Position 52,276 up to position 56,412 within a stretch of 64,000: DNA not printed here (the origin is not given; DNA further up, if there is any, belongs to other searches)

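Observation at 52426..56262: Giant single-polypeptide candidate conflict system: REase-like + TPR solenoid + GreA/B-C-like + PIN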

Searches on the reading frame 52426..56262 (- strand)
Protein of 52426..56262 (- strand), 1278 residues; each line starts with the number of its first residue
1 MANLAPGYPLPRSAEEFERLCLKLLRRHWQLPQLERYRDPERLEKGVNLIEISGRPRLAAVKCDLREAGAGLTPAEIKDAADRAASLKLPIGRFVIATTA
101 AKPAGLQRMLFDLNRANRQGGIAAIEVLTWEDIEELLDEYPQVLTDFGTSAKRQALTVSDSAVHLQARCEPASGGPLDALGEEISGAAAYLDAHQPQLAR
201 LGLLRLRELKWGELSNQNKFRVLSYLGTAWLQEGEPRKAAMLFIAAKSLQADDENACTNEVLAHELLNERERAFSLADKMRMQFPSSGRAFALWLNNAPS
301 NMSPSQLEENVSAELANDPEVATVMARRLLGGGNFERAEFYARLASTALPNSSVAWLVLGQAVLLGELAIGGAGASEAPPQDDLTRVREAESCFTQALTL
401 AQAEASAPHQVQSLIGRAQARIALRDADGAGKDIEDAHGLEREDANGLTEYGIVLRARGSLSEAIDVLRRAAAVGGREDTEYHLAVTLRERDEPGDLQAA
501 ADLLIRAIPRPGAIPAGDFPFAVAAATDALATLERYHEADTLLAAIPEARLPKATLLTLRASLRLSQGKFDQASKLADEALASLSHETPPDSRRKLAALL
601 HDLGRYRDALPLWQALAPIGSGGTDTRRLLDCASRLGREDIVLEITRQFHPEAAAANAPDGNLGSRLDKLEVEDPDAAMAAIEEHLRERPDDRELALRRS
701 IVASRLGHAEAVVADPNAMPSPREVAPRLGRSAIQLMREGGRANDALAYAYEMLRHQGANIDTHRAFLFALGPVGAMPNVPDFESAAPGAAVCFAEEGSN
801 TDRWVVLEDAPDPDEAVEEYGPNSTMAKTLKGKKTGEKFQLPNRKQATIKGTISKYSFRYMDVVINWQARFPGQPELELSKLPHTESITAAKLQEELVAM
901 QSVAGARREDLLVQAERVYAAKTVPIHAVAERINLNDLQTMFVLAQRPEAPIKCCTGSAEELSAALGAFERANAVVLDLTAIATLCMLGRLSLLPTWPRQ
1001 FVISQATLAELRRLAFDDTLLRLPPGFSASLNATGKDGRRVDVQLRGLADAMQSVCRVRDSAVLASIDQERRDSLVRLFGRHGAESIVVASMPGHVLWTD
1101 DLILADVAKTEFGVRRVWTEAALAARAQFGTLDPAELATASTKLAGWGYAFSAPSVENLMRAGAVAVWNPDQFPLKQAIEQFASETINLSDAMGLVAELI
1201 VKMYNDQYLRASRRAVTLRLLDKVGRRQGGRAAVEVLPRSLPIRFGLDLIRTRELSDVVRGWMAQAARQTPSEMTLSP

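Call 5: search_protein_families(library=pfam, proteins=[window:52426-56262:-], max_evalue=1)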
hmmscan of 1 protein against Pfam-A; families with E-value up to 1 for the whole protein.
window:52426-56262:- (1278 aa): 8 families
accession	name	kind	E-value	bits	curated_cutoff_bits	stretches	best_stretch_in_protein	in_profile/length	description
PF20698.3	PIN-TPR-GreABC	-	2.1e-11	44.7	27.8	1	976-1109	1-137/138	PIN domain associated with the TPR-GreAB-C-PIN system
PF13428.12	TPR_14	-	1.9e-06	28.4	23.5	2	447-482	3-37/44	Tetratricopeptide repeat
PF07719.23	TPR_2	-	9.6e-06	25.8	27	0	556-582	3-29/34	Tetratricopeptide repeat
PF00515.34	TPR_1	-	0.00012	22.1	27.8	0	557-581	4-28/34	Tetratricopeptide repeat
PF12895.13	ANAPC3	-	0.00078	20.1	27.2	1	547-610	18-76/82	Anaphase-promoting complex, cyclosome, subunit 3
PF13424.12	TPR_12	-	0.0012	19.5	30.1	1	554-611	3-66/77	Tetratricopeptide repeat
PF13432.12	TPR_16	-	0.0042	17.9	32.7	1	560-621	3-62/65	Tetratricopeptide repeat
PF14559.12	TPR_19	-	0.16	12.8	25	1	565-615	2-50/68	Tetratricopeptide repeat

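Call 6: search_protein_families(library=padloc, proteins=[window:52426-56262:-], max_evalue=1)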
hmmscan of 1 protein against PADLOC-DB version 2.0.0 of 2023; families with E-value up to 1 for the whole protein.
window:52426-56262:- (1278 aa): 0 families

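Call 7: search_protein_families(library=ncbifam, proteins=[window:52426-56262:-], max_evalue=1)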
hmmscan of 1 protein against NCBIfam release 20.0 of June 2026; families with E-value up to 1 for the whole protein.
window:52426-56262:- (1278 aa): 6 families
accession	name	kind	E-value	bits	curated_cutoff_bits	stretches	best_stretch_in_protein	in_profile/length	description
NF052415.1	T3SS_chap_SctY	equivalog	9.5e-08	32.5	70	2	218-295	4-81/106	type III secretion apparatus assembly chaperone SctY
TIGR02917.1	PEP_TPR_lipo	equivalog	0.00011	20.2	312.2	2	435-493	827-886/899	XrtA/PEP-CTERM system TPR-repeat protein PrsT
NF040959.1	MamA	equivalog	0.0012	18.3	200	1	400-502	94-194/204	magnetosome protein MamA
NF033920.0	C39_PA2778_fam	equivalog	0.004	16.6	150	1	399-474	178-253/255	PA2778 family cysteine peptidase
NF007037.0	PRK09496.2-4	equivalog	0.14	10.9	445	1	900-967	188-255/454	Trk system potassium transporter TrkA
TIGR02521.1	type_IV_pilW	equivalog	0.21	11.1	154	0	402-473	56-127/234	type IV pilus biogenesis/stability protein PilW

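Call 12: find_homologous_proteins(query=window:52426-56262:-, max_evalue=0.001)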
Query window:52426-56262:- (1278 aa): 108 proteins with E <= 0.001 among 8000 candidates.
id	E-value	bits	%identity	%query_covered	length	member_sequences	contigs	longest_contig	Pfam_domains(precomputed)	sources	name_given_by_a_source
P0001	0.0e+0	2806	100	100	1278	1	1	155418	PF13428.13,PF20698.4,PF07719.24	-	-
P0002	0.0e+0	2263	80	100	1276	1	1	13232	PF13424.13,PF20698.4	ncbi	ncbi:MAG: PIN domain-containing protein [Candidatus Binataceae bacterium]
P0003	0.0e+0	2097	74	99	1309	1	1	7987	PF20698.4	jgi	jgi:tetratricopeptide (TPR) repeat protein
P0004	0.0e+0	2085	74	100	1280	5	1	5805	PF00515.35,PF20698.4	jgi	jgi:tetratricopeptide (TPR) repeat protein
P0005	0.0e+0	2079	72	100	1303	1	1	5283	PF13428.13,PF20698.4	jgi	jgi:tetratricopeptide (TPR) repeat protein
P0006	0.0e+0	2079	73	100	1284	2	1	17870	PF00515.35,PF13428.13,PF20698.4,PF07719.24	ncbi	ncbi:MAG: hypothetical protein ABSD30_16575 [Candidatus Binatus sp.]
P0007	0.0e+0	2076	74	100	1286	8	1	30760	PF13428.13,PF20698.4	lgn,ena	-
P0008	0.0e+0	2074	73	99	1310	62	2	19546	PF00515.35,PF13428.13,PF20698.4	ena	-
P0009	0.0e+0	2073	74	99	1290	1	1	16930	PF13424.13,PF20698.4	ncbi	-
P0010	0.0e+0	2073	73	99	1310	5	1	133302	PF20698.4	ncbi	-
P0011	0.0e+0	2073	73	100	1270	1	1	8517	PF14559.13,PF13428.13,PF20698.4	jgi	jgi:tetratricopeptide (TPR) repeat protein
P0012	0.0e+0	2072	73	99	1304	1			PF00515.35,PF20698.4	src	-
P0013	0.0e+0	2070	73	99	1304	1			PF00515.35,PF20698.4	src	-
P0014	0.0e+0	2069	73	99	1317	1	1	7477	PF20698.4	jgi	jgi:tetratricopeptide (TPR) repeat protein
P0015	0.0e+0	2069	73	100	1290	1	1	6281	PF20698.4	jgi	-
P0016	0.0e+0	2069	73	99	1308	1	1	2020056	PF20698.4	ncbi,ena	-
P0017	0.0e+0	2068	73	99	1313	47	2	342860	PF00515.35,PF20698.4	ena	-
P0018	0.0e+0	2064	73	99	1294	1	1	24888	PF00515.35,PF13428.13,PF20698.4,PF07719.24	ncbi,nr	ncbi:MAG TPA: hypothetical protein VEU51_02750 [Candidatus Acidoferrales bacterium]|nr:hypothetical 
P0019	0.0e+0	2064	73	100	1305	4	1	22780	PF20698.4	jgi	jgi:tetratricopeptide (TPR) repeat protein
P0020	0.0e+0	2062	74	99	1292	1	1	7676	PF20698.4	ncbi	-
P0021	0.0e+0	2061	72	100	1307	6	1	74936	PF13428.13,PF20698.4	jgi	-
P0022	0.0e+0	2059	72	100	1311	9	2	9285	PF00515.35,PF13428.13,PF20698.4,PF07719.24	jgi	jgi:tetratricopeptide (TPR) repeat protein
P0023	0.0e+0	2059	74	99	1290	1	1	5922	PF20698.4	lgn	-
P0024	0.0e+0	2057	73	99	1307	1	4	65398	PF00515.35,PF13428.13,PF20698.4,PF07719.24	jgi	jgi:tetratricopeptide (TPR) repeat protein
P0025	0.0e+0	2057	72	100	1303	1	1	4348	PF00515.35,PF13424.13,PF20698.4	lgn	-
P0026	0.0e+0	2057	73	99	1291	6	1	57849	PF13428.13,PF20698.4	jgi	-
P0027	0.0e+0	2056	73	99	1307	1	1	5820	PF20698.4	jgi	jgi:tetratricopeptide (TPR) repeat protein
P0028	0.0e+0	2056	73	99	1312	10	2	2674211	PF20698.4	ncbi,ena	-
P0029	0.0e+0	2056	73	99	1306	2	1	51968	PF13428.13,PF20698.4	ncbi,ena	-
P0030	0.0e+0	2056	73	99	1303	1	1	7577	PF00515.35,PF20698.4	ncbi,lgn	ncbi:MAG: tetratricopeptide repeat protein [Candidatus Binatus sp.]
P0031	0.0e+0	2052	73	99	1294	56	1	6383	PF00515.35,PF20698.4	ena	-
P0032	0.0e+0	2052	72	99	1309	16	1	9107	PF20698.4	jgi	jgi:tetratricopeptide (TPR) repeat protein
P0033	0.0e+0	2049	73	99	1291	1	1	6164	PF20698.4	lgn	-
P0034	0.0e+0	2049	72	99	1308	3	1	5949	PF20698.4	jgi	jgi:tetratricopeptide (TPR) repeat protein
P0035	0.0e+0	2048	72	99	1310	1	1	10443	PF00515.35,PF13428.13,PF20698.4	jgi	jgi:tetratricopeptide (TPR) repeat protein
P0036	0.0e+0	2046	72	99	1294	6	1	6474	PF13428.13,PF20698.4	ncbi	-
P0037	0.0e+0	2043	72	99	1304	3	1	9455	PF20698.4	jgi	-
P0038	0.0e+0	2041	73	100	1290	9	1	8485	PF20698.4,PF07719.24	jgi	-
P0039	0.0e+0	2039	73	99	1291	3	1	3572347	PF00515.35,PF13428.13,PF20698.4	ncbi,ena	-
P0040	0.0e+0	2038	72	99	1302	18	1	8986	PF13428.13,PF20698.4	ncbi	-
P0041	0.0e+0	2033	72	99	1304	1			PF20698.4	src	-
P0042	0.0e+0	2032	72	100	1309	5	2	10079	PF13428.13,PF20698.4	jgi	jgi:tetratricopeptide (TPR) repeat protein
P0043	0.0e+0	2031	72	99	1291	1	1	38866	PF20698.4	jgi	jgi:tetratricopeptide (TPR) repeat protein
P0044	0.0e+0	2021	72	99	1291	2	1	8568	PF13428.13,PF20698.4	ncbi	-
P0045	0.0e+0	1972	70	100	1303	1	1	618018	PF20698.4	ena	-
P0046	0.0e+0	1954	70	99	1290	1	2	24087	PF00515.35,PF20698.4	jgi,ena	jgi:tetratricopeptide (TPR) repeat protein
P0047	0.0e+0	1954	72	95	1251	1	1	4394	PF00515.35,PF13424.13,PF13428.13,PF20698.4,PF07719.24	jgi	-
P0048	0.0e+0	1931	69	100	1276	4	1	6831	PF00515.35,PF13428.13,PF20698.4,PF07719.24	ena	-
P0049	0.0e+0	1856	72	93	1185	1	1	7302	PF00515.35,PF20698.4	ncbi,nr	ncbi:MAG: Transcription elongation factor, GreA/GreB family [Candidatus Binatus sp.]|nr:Transcriptio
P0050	0.0e+0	1839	66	99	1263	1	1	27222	PF13428.13,PF20698.4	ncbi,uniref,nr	ncbi:MAG: hypothetical protein Q7S58_02115 [Candidatus Binatus sp.]|uniref:tetratricopeptide repeat 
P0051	0.0e+0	1792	65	99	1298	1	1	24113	PF00515.35,PF20698.4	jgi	jgi:tetratricopeptide (TPR) repeat protein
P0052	0.0e+0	1769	65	98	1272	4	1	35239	PF13428.13,PF20698.4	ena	-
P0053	0.0e+0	1714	63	99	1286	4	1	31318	PF00515.35,PF20698.4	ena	-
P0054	0.0e+0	1695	62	99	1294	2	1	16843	PF00515.35,PF13428.13,PF20698.4,PF07719.24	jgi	jgi:tetratricopeptide (TPR) repeat protein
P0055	0.0e+0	1685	62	97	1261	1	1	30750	PF14559.13,PF00515.35,PF13424.13,PF13428.13,PF20698.4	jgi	jgi:tetratricopeptide (TPR) repeat protein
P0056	0.0e+0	1661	61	99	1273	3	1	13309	PF14559.13,PF00515.35,PF13428.13,PF20698.4,PF07719.24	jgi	jgi:tetratricopeptide (TPR) repeat protein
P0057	0.0e+0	1660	61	99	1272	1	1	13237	PF13428.13,PF20698.4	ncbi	-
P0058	0.0e+0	1639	62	96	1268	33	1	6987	PF00515.35,PF13428.13,PF20698.4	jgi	-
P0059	0.0e+0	1639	60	99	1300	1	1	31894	PF14559.13,PF00515.35,PF13428.13,PF20698.4,PF07719.24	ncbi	-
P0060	0.0e+0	1631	61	99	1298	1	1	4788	PF13428.13,PF20698.4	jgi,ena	-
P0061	0.0e+0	1630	61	96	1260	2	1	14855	PF14559.13,PF00515.35,PF13428.13,PF20698.4,PF07719.24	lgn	-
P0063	0.0e+0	1621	59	100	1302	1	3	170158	PF00515.35,PF13428.13,PF20698.4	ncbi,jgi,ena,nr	ncbi:MAG TPA: hypothetical protein VMV27_14820 [Candidatus Binataceae bacterium]|nr:hypothetical pro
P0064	0.0e+0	1608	59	99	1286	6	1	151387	PF00515.35,PF13428.13,PF20698.4,PF07719.24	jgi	jgi:tetratricopeptide (TPR) repeat protein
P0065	0.0e+0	1593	59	99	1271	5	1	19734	PF20698.4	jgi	jgi:tetratricopeptide (TPR) repeat protein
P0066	0.0e+0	1593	59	99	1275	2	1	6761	PF00515.35,PF20698.4,PF07719.24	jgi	jgi:tetratricopeptide (TPR) repeat protein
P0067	0.0e+0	1591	59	100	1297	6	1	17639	PF01272.26,PF00515.35,PF13428.13,PF20698.4,PF07719.24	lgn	-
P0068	0.0e+0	1494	56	99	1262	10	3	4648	PF14559.13,PF00515.35,PF13428.13,PF20698.4,PF07719.24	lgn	-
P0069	0.0e+0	1463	55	99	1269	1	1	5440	PF01272.26,PF13428.13,PF20698.4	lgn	-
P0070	0.0e+0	1422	54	99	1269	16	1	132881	PF14559.13,PF00515.35,PF13428.13,PF20698.4,PF07719.24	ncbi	-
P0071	0.0e+0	1415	53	99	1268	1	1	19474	PF13428.13,PF20698.4,PF07719.24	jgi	jgi:tetratricopeptide (TPR) repeat protein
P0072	0.0e+0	1414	54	98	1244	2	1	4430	PF13428.13,PF20698.4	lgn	-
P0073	0.0e+0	1411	54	99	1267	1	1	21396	PF13428.13,PF20698.4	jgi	jgi:tetratricopeptide (TPR) repeat protein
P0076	0.0e+0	1397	53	99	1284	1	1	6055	PF14559.13,PF13428.13,PF20698.4,PF13174.13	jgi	jgi:tetratricopeptide (TPR) repeat protein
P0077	0.0e+0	1395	53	99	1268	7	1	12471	PF14559.13,PF13428.13,PF20698.4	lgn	-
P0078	0.0e+0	1390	52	100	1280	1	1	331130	PF14559.13,PF13428.13,PF20698.4,PF13174.13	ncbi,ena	-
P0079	0.0e+0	1389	53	99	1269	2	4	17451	PF13428.13,PF20698.4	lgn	-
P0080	0.0e+0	1386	52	99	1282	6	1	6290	PF14559.13,PF13428.13,PF20698.4,PF13174.13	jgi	jgi:tetratricopeptide (TPR) repeat protein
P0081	0.0e+0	1376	72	67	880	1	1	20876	PF20698.4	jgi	jgi:tetratricopeptide (TPR) repeat protein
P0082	0.0e+0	1365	52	100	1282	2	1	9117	PF14559.13,PF13428.13,PF20698.4,PF13174.13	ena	-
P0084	0.0e+0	1362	51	99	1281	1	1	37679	PF14559.13,PF13428.13,PF20698.4,PF13174.13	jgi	jgi:tetratricopeptide (TPR) repeat protein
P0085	0.0e+0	1361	51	99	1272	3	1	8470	PF00515.35,PF13428.13,PF20698.4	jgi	-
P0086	0.0e+0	1355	51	99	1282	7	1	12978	PF14559.13,PF00515.35,PF13428.13,PF20698.4,PF13174.13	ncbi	-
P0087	0.0e+0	1353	51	100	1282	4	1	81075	PF00515.35,PF13428.13,PF20698.4,PF13174.13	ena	-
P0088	0.0e+0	1351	51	100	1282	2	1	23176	PF14559.13,PF13428.13,PF20698.4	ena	-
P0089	0.0e+0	1340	52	100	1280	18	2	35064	PF00515.35,PF20698.4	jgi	jgi:tetratricopeptide (TPR) repeat protein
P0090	0.0e+0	1339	51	99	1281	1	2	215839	PF14559.13,PF13428.13,PF20698.4,PF13174.13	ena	-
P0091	0.0e+0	1337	51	99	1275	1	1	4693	PF00515.35,PF13428.13,PF20698.4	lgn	-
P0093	0.0e+0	1329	51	99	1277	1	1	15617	PF00515.35,PF20698.4,PF07719.24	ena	-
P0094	0.0e+0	1329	50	100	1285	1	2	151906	PF13428.13,PF20698.4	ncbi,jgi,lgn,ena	jgi:tetratricopeptide (TPR) repeat protein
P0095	0.0e+0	1312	51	100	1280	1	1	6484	PF14559.13,PF13428.13,PF20698.4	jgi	jgi:tetratricopeptide (TPR) repeat protein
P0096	0.0e+0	1311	51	97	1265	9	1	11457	PF20698.4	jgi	jgi:tetratricopeptide (TPR) repeat protein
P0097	0.0e+0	1304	50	99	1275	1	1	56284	PF20698.4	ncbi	-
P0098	0.0e+0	1285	49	100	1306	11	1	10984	PF14559.13,PF13428.13,PF20698.4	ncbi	-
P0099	0.0e+0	1250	49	99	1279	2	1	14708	PF13428.13,PF20698.4,PF07719.24,PF13174.13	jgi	jgi:tetratricopeptide (TPR) repeat protein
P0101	0.0e+0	1199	63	66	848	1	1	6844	PF13424.13,PF13428.13,PF20698.4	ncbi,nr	ncbi:MAG TPA: hypothetical protein VEJ86_09755, partial [Candidatus Binataceae bacterium]|nr:hypothe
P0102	0.0e+0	1125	47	52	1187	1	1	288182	PF13428.13,PF20698.4,PF07719.24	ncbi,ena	-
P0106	2.2e-210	720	33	98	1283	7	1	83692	PF20698.4,PF07719.24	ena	-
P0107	2.0e-205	703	33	98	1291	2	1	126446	PF20698.4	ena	-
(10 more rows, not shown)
